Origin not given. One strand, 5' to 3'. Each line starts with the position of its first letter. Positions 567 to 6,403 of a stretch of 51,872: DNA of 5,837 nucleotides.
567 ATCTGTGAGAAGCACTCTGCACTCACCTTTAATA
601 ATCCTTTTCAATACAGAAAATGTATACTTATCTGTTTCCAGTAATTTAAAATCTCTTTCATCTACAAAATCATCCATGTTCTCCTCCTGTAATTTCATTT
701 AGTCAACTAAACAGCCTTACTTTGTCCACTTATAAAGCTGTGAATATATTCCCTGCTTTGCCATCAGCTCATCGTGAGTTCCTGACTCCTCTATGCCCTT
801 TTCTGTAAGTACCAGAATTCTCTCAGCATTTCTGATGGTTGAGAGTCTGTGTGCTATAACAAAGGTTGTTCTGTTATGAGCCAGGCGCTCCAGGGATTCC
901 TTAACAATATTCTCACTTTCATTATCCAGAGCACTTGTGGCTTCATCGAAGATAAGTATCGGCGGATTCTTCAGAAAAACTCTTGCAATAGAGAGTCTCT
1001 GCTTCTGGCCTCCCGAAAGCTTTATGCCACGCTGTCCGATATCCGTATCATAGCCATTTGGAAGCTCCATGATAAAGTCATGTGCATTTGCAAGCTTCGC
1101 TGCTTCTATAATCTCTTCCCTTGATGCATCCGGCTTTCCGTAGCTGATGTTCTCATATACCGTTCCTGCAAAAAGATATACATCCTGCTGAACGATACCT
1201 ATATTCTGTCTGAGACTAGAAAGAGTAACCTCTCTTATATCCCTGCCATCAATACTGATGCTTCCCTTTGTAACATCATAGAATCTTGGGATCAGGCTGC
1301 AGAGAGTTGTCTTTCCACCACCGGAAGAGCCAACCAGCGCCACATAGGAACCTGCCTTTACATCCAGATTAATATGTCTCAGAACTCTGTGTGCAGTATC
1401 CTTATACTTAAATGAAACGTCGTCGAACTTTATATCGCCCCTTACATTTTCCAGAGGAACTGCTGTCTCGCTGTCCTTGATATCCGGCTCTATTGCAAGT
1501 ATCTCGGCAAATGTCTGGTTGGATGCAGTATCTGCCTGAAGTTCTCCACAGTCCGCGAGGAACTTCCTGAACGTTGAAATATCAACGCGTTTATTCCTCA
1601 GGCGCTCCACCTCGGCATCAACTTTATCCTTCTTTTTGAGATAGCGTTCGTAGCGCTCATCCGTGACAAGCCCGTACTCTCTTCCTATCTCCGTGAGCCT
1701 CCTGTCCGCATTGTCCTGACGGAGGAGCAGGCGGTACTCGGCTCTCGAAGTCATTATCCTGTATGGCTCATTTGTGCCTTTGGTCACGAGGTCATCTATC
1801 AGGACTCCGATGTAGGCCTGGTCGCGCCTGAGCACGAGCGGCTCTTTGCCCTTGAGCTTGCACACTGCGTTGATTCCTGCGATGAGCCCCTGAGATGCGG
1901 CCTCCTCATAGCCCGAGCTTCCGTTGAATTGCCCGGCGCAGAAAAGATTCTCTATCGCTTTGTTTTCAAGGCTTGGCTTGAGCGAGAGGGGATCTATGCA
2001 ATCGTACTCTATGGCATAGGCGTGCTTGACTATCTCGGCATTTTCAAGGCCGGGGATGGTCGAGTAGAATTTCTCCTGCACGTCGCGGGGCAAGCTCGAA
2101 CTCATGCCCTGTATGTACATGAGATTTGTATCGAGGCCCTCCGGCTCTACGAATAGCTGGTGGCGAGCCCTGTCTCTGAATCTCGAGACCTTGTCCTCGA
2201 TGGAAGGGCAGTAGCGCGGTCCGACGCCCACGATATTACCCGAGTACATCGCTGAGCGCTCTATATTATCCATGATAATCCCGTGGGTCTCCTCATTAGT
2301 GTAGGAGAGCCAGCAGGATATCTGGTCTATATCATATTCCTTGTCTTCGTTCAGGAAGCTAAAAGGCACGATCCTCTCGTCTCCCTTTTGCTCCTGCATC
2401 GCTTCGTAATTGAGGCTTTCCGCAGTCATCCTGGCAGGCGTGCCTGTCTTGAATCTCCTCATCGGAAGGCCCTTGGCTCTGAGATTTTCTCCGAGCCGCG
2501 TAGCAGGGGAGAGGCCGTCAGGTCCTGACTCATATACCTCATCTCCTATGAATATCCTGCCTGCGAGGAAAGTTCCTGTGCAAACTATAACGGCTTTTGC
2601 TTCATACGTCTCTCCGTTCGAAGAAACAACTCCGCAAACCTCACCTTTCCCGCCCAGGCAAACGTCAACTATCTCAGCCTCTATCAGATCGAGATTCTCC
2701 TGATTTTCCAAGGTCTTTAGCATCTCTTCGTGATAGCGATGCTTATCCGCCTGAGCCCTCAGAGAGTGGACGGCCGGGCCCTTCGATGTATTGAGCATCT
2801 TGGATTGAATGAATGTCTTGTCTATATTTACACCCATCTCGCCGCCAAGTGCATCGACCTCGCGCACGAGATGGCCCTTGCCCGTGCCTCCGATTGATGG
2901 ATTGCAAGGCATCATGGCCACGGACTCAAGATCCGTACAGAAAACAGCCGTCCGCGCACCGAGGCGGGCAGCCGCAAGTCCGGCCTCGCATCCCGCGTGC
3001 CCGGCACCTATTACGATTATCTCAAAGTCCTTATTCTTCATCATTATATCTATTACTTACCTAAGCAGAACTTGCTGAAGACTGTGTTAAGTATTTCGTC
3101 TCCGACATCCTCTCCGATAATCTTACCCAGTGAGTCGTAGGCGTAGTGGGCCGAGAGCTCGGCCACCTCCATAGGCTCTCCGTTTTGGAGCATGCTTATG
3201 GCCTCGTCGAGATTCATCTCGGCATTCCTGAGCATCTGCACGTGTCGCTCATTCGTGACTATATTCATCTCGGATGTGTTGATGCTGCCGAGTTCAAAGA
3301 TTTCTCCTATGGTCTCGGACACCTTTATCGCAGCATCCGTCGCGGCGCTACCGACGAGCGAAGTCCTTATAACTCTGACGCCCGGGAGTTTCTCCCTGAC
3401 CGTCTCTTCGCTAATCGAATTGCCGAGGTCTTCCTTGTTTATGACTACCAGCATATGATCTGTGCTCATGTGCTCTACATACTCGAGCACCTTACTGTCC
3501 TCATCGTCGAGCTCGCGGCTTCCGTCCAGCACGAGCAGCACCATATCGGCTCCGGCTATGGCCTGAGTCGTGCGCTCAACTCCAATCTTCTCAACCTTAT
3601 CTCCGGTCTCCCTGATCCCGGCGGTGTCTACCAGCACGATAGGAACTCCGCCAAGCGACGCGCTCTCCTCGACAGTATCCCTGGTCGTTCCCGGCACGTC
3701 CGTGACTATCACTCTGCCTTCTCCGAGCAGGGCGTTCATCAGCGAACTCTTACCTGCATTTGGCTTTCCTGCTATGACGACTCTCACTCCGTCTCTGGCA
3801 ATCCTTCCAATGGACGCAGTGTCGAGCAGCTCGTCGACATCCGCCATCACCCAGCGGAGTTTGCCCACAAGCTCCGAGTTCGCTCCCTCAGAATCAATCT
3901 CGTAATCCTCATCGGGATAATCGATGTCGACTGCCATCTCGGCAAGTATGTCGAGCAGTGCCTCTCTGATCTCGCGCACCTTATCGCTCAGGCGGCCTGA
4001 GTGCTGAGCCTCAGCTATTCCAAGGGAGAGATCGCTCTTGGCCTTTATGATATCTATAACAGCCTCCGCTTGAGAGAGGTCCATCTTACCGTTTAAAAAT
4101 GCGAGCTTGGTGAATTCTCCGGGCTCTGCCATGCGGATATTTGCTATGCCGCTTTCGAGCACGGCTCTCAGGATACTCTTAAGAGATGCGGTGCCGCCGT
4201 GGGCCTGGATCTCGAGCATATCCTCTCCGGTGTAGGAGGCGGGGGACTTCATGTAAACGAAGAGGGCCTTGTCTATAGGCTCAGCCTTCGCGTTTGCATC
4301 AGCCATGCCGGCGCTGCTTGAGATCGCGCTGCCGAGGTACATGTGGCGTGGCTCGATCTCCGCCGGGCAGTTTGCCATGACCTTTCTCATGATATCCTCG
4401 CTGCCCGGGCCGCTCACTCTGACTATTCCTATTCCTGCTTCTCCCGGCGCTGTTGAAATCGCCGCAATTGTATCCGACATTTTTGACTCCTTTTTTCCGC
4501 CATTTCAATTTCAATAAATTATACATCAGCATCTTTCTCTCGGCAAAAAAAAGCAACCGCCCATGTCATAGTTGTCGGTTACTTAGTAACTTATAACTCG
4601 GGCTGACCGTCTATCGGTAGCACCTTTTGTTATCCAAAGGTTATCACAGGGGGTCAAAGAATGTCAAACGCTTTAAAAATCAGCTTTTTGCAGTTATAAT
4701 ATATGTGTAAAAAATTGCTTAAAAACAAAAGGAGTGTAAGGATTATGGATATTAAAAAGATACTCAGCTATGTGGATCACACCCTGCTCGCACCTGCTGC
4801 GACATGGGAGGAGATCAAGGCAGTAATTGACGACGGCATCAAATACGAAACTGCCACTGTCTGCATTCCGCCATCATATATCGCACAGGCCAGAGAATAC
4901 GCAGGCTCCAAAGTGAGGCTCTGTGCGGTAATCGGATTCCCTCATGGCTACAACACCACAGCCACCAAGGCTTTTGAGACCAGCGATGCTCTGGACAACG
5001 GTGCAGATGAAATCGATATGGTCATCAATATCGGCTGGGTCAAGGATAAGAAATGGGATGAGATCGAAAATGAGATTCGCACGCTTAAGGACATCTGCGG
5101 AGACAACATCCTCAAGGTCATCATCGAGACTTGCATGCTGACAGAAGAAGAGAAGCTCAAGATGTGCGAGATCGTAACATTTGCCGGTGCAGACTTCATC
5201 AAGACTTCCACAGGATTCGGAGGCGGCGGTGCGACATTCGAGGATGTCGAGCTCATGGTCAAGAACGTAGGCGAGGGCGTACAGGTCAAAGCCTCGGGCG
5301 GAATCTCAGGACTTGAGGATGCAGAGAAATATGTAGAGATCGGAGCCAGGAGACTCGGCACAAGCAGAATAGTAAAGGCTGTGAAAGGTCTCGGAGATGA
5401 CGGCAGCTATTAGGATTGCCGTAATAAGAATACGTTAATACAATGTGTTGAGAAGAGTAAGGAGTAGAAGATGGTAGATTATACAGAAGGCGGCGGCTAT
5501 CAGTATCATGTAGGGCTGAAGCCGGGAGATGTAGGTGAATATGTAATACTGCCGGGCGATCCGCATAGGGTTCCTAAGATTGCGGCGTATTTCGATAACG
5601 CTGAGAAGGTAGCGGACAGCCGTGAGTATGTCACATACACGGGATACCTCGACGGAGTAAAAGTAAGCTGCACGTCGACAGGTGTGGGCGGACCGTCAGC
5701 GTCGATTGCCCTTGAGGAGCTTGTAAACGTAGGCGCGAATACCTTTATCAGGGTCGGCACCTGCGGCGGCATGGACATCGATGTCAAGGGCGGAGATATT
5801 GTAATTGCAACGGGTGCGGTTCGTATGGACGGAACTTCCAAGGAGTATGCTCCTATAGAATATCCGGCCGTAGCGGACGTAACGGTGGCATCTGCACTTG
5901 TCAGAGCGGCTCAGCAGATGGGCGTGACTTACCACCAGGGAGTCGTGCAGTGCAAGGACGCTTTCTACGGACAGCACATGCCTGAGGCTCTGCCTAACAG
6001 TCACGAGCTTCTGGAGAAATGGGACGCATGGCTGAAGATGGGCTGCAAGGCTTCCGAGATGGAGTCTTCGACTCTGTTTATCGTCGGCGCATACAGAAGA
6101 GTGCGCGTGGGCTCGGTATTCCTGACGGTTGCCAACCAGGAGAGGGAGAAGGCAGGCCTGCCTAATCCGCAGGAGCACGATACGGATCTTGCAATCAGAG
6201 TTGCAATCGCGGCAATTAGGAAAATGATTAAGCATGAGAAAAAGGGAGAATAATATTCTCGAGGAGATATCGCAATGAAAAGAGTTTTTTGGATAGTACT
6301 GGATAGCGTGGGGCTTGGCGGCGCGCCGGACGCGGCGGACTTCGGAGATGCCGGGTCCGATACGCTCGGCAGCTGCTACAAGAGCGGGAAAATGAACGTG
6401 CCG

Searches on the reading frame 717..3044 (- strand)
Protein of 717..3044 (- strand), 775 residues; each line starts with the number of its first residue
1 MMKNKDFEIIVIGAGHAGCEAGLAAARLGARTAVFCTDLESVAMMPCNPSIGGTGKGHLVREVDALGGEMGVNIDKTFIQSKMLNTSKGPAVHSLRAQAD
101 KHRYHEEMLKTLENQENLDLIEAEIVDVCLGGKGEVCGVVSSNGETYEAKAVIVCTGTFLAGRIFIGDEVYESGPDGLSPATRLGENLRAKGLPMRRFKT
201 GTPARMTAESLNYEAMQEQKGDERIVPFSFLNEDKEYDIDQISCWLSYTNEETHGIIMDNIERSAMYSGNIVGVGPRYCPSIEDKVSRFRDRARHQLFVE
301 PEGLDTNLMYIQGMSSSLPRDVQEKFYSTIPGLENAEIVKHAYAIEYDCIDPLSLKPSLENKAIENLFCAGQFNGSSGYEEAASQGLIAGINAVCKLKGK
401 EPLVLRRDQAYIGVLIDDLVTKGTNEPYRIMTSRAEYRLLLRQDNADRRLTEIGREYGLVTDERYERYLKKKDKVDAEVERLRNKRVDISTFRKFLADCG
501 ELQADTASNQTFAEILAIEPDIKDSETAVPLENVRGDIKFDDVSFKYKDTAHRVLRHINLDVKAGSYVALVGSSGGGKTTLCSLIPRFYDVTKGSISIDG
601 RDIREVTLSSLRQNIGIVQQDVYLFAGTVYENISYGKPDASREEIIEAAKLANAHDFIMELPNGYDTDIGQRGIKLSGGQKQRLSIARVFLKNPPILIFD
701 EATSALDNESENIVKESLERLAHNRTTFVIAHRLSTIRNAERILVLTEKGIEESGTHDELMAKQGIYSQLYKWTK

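Call 6: search_protein_families(library=pfam, proteins=[window:717-3044:-])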
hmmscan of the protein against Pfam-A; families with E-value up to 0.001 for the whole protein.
window:717-3044:- (775 aa): 8 families
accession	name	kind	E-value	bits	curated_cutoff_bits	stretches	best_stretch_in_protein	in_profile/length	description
PF01134.28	GIDA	-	7e-156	519.6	22.1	1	9-401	2-391/391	Glucose inhibited division protein A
PF00005.33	ABC_tran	-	1.8e-32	113.2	25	1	555-704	1-137/137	ABC transporter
PF02463.25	SMC_N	-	3.8e-09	36.7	40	1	594-748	109-213/220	RecF/RecN/SMC N terminal domain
PF07992.20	Pyr_redox_2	-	6.1e-07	29.6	26.1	1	8-158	2-109/291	Pyridine nucleotide-disulphide oxidoreductase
PF12831.13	FAD_oxidored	-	5.7e-05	23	27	1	8-244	1-220/416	FAD dependent oxidoreductase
PF21680.2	GIDA_C_1st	-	0.00018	22.6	24.7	1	462-523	1-60/96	tRNA modifying enzyme MnmG/GidA C-terminal helical domain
PF00890.30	FAD_binding_2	-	0.00026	20.8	20.4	0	9-35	2-28/414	FAD binding domain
PF04820.20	Trp_halogenase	-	0.00065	19.1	21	0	98-158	154-213/458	Tryptophan halogenase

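Call 59: find_encoding_contigs(protein=window:717-3044:-, flank=6000, max_places=5)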
Protein window:717-3044:- (775 aa): no gene with exactly this product is on record in the collection.

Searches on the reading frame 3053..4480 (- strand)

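Call 6: search_protein_families(library=pfam, proteins=[window:3053-4480:-])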
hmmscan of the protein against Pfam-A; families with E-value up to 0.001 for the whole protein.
window:3053-4480:- (475 aa): 8 families
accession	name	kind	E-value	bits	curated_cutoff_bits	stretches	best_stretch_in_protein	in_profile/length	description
PF12631.12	MnmE_helical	-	5.3e-47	161.1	40.1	1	135-472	1-211/211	MnmE helical domain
PF10396.14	TrmE_N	-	3.5e-37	127.6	29.8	1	4-132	1-117/117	GTP-binding protein TrmE N-terminus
PF01926.29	MMR_HSR1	-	1.3e-29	103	21.9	1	233-349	1-113/113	50S ribosome-binding GTPase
PF04548.22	AIG1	-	1.1e-09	38.4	27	1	233-359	2-136/212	AIG1 family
PF02421.24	FeoB_N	-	1.6e-08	34.6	27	1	233-374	2-142/156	Ferrous iron transport protein B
PF00350.29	Dynamin_N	-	3.2e-08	34.2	27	0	234-267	1-33/168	Dynamin family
PF00009.33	GTP_EFTU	-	4.1e-05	23.7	26.5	0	303-355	85-137/188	Elongation factor Tu GTP binding domain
PF03193.22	RsgA_GTPase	-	0.00016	22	30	0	232-292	107-171/174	RsgA GTPase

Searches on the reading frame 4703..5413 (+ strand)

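Call 6: search_protein_families(library=pfam, proteins=[window:4703-5413:+])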
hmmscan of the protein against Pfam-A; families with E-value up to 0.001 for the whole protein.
window:4703-5413:+ (236 aa): 1 family
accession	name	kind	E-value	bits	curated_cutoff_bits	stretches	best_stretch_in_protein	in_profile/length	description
PF01791.15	DeoC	-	1e-16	61.7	23.8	1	21-211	3-208/229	DeoC/LacD family aldolase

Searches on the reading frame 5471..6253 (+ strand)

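Call 6: search_protein_families(library=pfam, proteins=[window:5471-6253:+])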
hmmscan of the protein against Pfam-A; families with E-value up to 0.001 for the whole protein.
window:5471-6253:+ (260 aa): 1 family
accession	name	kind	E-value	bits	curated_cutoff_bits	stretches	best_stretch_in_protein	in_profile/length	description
PF01048.26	PNP_UDP_1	-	4.1e-40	138.1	25.1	1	24-237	2-217/233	Phosphorylase superfamily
